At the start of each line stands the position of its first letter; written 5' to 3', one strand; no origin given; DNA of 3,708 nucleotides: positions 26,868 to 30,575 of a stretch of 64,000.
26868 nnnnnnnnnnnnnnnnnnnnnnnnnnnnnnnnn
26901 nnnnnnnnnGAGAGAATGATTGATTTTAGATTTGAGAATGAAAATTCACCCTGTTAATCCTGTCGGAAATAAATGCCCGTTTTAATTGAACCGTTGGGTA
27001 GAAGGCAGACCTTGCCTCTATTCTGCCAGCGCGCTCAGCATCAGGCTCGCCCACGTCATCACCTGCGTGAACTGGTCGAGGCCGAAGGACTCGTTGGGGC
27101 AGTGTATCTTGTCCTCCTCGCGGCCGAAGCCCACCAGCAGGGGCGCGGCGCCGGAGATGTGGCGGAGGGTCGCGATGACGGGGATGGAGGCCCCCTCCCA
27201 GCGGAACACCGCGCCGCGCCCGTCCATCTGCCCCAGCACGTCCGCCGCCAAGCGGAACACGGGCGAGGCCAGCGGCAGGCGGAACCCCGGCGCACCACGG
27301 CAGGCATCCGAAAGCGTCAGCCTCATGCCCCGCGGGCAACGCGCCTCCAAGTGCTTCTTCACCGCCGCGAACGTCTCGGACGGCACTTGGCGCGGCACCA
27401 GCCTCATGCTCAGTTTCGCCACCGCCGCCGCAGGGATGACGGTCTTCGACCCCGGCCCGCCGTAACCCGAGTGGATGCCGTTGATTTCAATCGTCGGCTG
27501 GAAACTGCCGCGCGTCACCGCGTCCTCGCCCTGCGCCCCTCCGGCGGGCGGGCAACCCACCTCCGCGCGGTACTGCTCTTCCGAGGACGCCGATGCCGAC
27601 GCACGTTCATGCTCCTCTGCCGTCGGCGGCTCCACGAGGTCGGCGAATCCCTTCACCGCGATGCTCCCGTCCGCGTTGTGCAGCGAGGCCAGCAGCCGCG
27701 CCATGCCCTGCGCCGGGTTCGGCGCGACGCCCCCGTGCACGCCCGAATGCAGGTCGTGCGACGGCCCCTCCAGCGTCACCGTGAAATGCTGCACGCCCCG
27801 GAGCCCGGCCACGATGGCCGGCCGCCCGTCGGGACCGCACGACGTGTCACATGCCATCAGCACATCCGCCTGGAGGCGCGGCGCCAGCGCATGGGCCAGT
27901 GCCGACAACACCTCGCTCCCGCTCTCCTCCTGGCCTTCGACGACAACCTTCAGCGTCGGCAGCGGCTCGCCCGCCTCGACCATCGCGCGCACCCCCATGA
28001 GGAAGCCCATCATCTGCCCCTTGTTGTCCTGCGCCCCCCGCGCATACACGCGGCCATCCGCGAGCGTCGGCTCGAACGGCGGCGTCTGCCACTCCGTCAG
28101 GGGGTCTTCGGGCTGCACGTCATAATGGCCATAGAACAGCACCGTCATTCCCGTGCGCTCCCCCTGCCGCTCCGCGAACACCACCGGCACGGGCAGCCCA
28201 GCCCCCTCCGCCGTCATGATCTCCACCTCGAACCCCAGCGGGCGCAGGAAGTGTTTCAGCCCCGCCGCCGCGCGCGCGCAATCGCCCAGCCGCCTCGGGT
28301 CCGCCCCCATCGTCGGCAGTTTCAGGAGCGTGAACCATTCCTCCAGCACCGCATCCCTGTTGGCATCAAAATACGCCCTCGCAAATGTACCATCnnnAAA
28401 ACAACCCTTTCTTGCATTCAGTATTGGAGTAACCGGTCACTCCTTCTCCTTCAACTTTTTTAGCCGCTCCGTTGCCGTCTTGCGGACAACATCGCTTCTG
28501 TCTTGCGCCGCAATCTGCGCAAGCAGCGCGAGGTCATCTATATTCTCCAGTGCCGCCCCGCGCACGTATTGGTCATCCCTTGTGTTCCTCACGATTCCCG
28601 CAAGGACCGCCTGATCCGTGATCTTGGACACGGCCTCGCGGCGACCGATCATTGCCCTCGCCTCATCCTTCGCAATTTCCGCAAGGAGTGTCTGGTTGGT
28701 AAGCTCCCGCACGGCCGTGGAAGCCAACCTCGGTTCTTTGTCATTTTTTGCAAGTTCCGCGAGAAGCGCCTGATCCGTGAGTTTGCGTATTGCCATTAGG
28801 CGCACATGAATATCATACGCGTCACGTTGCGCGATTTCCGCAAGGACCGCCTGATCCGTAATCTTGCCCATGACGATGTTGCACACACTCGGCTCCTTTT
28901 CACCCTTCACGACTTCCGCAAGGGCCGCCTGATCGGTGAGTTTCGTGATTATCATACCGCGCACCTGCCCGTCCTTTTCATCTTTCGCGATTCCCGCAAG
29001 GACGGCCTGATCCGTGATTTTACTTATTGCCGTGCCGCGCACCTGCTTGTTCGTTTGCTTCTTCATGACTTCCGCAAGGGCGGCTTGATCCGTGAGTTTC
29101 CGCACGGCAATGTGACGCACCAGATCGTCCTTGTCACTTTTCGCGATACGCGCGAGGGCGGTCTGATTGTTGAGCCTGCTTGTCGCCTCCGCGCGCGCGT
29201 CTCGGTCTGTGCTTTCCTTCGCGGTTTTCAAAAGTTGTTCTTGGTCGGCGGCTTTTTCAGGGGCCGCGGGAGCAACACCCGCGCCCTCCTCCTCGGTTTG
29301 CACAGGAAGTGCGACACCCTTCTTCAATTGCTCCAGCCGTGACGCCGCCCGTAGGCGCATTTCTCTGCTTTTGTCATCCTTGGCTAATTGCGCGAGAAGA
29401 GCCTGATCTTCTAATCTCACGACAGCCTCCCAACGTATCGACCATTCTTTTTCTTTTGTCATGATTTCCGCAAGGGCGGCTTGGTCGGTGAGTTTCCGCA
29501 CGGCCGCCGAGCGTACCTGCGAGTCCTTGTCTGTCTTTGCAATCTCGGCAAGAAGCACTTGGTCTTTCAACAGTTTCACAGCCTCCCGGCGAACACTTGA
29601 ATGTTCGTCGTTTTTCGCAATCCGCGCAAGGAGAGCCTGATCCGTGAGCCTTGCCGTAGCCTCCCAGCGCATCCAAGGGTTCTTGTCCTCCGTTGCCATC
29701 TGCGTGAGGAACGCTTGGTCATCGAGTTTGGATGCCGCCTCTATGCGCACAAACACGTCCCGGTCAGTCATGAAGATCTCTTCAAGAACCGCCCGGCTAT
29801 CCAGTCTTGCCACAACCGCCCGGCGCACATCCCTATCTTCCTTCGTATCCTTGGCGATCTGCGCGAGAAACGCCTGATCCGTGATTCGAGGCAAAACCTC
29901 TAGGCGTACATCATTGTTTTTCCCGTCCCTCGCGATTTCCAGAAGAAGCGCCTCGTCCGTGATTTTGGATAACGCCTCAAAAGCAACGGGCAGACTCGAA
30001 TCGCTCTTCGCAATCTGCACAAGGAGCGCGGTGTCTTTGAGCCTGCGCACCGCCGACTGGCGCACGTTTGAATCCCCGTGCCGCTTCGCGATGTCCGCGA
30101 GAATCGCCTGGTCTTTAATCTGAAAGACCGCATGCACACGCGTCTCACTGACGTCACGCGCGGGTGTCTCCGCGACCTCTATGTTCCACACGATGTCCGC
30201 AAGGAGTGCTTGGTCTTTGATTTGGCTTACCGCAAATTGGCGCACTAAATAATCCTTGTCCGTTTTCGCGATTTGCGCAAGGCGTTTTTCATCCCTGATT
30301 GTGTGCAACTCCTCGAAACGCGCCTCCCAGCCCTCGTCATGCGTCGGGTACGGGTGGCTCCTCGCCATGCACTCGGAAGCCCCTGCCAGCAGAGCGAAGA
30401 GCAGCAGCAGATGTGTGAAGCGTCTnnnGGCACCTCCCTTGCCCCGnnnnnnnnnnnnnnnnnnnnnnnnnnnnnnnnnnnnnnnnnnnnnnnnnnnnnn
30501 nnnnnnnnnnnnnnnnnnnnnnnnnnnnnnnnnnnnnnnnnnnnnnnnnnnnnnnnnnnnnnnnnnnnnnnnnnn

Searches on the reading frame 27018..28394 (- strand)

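Call 20: search_protein_families(library=ncbifam, proteins=[window:27018-28394:-], max_evalue=0.0001)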
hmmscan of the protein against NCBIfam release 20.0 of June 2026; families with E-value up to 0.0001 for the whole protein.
window:27018-28394:- (458 aa): 34 families (the best 25 are shown)
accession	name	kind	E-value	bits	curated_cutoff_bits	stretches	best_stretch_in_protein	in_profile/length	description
NF006053.0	PRK08201.1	equivalog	1.6e-112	376.8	441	1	6-450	6-447/458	dipeptidase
NF006579.0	PRK09104.1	subfamily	9e-112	374.4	327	1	9-457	13-463/465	hypothetical protein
NF005914.0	PRK07907.1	subfamily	3.2e-81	273.5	300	1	6-458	10-455/456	hypothetical protein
NF005034.0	PRK06446.1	subfamily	2.1e-70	237.7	369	1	15-455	3-432/436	hypothetical protein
NF005478.0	PRK07079.1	subfamily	1.7e-39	136.1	330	1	49-396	53-395/469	hypothetical protein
NF006399.0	PRK08651.1-2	equivalog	3.1e-24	85.7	381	1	22-259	12-234/405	succinyl-diaminopimelate desuccinylase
NF009557.0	PRK13009.1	equivalog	3.7e-23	82.3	284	1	42-241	25-218/377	succinyl-diaminopimelate desuccinylase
TIGR01910.1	DapE-ArgE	subfamily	5.2e-22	78.6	217.6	1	40-219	21-194/373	ArgE/DapE family deacylase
NF010589.0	PRK13983.1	equivalog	4.9e-16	58.7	333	1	9-161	9-165/409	M20 family metallo-hydrolase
TIGR01246.1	dapE_proteo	equivalog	9.7e-16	57.7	361.8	1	47-210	26-186/370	succinyl-diaminopimelate desuccinylase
NF005306.0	PRK06837.1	subfamily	8.8e-15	54.4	376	1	71-166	86-183/427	ArgE/DapE family deacylase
NF009558.0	PRK13013.1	equivalog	2.2e-14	53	428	1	9-160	11-163/429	acetylornithine deacetylase/succinyl-diaminopimelate desuccinylase family protein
TIGR01887.1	dipeptidaselike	subfamily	2.6e-14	53.3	207.95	1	88-213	73-188/447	Sapep family Mn(2+)-dependent dipeptidase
NF005710.0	PRK07522.1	subfamily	6.4e-13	48.6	412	1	73-250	60-228/391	acetylornithine deacetylase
NF006370.0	PRK08596.1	equivalog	2e-12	46.4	412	1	12-241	15-239/425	acetylornithine deacetylase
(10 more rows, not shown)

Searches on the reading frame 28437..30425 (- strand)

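Call 18: search_protein_families(library=pfam, proteins=[window:28437-30425:-], max_evalue=0.001)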
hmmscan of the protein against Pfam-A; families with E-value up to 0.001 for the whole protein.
window:28437-30425:- (662 aa): 3 families
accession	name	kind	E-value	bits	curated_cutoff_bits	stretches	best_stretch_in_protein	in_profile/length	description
PF10304.15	RTP1_C2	-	1.2e-05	25.2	21.1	0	49-63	9-23/34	Required for nuclear transport of RNA pol II C-terminus 2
PF13646.12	HEAT_2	-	4.2e-05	24.2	27.7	0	240-312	4-87/88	HEAT repeats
PF02985.28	HEAT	-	0.00015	22.1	23.5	0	298-312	10-24/31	HEAT repeat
